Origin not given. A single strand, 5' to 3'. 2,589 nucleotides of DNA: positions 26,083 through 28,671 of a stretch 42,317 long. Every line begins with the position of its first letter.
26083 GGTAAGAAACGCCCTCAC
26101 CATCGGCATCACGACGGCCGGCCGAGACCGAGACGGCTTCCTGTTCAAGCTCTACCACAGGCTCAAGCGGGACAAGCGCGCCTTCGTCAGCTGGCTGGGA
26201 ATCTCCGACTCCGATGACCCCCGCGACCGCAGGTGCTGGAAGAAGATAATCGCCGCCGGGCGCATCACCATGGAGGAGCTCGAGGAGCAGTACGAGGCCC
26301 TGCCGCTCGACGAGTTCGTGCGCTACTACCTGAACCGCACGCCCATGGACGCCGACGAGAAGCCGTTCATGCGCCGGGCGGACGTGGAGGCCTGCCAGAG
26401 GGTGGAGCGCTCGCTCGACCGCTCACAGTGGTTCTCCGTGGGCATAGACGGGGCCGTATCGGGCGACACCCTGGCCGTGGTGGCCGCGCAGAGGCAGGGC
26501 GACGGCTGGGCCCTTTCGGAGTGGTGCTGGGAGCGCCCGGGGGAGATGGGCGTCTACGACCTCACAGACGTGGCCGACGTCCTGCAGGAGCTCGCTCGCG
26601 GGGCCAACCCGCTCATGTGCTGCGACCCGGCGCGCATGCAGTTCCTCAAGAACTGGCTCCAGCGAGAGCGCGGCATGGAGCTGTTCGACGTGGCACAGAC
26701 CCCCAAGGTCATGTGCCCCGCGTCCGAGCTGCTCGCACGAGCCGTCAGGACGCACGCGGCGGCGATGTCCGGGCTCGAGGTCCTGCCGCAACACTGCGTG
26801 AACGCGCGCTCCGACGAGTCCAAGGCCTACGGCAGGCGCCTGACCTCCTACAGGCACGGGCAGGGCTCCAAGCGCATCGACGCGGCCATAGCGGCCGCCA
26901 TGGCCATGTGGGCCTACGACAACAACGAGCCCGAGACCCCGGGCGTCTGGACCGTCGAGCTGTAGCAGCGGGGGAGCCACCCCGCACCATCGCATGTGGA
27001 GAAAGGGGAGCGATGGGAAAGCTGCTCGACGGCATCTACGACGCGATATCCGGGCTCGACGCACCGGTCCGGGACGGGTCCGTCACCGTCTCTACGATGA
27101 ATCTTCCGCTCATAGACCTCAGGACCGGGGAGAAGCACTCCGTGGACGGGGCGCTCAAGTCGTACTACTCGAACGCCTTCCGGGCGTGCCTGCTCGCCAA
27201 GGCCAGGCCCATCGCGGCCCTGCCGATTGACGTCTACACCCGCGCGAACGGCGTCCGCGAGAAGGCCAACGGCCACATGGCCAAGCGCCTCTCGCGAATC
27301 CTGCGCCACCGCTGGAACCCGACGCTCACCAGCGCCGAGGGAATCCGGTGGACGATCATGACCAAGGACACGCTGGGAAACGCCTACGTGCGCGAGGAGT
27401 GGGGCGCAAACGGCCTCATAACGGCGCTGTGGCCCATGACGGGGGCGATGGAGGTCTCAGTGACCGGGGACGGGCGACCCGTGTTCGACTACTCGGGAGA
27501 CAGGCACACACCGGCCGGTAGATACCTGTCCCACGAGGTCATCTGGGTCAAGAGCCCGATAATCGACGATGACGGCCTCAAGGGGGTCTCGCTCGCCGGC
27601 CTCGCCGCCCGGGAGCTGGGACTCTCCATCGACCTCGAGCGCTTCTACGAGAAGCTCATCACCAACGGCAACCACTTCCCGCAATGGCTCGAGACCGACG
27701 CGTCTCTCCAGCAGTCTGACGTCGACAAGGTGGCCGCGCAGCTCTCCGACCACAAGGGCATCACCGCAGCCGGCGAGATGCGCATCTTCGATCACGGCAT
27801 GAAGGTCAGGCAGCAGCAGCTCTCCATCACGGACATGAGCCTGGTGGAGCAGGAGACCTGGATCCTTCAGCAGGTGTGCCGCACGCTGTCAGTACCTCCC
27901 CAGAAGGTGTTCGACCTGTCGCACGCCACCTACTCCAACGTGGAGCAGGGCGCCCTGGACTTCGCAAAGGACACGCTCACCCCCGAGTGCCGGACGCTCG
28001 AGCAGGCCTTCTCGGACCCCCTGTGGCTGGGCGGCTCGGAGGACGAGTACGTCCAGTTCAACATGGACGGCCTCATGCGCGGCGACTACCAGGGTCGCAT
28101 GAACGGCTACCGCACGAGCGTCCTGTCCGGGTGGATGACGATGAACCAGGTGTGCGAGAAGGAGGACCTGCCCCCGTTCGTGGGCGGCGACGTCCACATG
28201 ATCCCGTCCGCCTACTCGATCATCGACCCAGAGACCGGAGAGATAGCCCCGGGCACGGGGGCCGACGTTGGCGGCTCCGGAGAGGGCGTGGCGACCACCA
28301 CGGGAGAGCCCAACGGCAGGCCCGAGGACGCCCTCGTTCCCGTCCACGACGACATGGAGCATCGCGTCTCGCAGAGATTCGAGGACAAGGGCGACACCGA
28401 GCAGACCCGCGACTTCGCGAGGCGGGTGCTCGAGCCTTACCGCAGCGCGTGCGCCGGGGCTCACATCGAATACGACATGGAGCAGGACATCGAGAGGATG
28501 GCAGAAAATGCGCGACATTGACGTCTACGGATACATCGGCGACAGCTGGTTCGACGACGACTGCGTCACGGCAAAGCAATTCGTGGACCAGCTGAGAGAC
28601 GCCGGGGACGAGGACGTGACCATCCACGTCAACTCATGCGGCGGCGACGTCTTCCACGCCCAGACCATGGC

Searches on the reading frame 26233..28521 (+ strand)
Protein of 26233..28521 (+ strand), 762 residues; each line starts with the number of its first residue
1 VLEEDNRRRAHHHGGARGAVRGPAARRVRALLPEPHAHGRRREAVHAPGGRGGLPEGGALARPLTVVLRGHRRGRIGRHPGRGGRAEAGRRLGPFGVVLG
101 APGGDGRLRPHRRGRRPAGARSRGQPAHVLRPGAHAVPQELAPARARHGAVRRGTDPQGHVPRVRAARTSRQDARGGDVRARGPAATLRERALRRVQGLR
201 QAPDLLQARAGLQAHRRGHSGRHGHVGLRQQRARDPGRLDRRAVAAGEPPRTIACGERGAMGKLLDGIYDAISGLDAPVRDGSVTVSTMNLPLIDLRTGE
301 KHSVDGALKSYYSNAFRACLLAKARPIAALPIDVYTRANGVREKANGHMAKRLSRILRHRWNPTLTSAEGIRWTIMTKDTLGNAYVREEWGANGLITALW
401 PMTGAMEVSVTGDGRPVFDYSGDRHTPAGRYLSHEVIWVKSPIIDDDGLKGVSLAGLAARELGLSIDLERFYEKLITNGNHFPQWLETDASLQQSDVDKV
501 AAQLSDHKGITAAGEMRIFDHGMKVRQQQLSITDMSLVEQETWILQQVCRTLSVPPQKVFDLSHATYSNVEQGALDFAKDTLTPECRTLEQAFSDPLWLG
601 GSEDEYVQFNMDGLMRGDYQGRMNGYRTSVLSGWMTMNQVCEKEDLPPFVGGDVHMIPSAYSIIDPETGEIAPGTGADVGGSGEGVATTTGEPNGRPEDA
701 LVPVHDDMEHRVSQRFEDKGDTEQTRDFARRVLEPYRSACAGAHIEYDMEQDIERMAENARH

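Call 59: search_protein_families(library=pfam, proteins=[window:26233-28521:+], max_evalue=0.001)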
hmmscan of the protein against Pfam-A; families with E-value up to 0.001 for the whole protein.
window:26233-28521:+ (762 aa): 1 family
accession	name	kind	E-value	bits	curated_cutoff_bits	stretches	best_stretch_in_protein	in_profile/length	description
PF04860.17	Phage_portal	-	4.8e-59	200.6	39.1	1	315-644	2-320/321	Phage portal protein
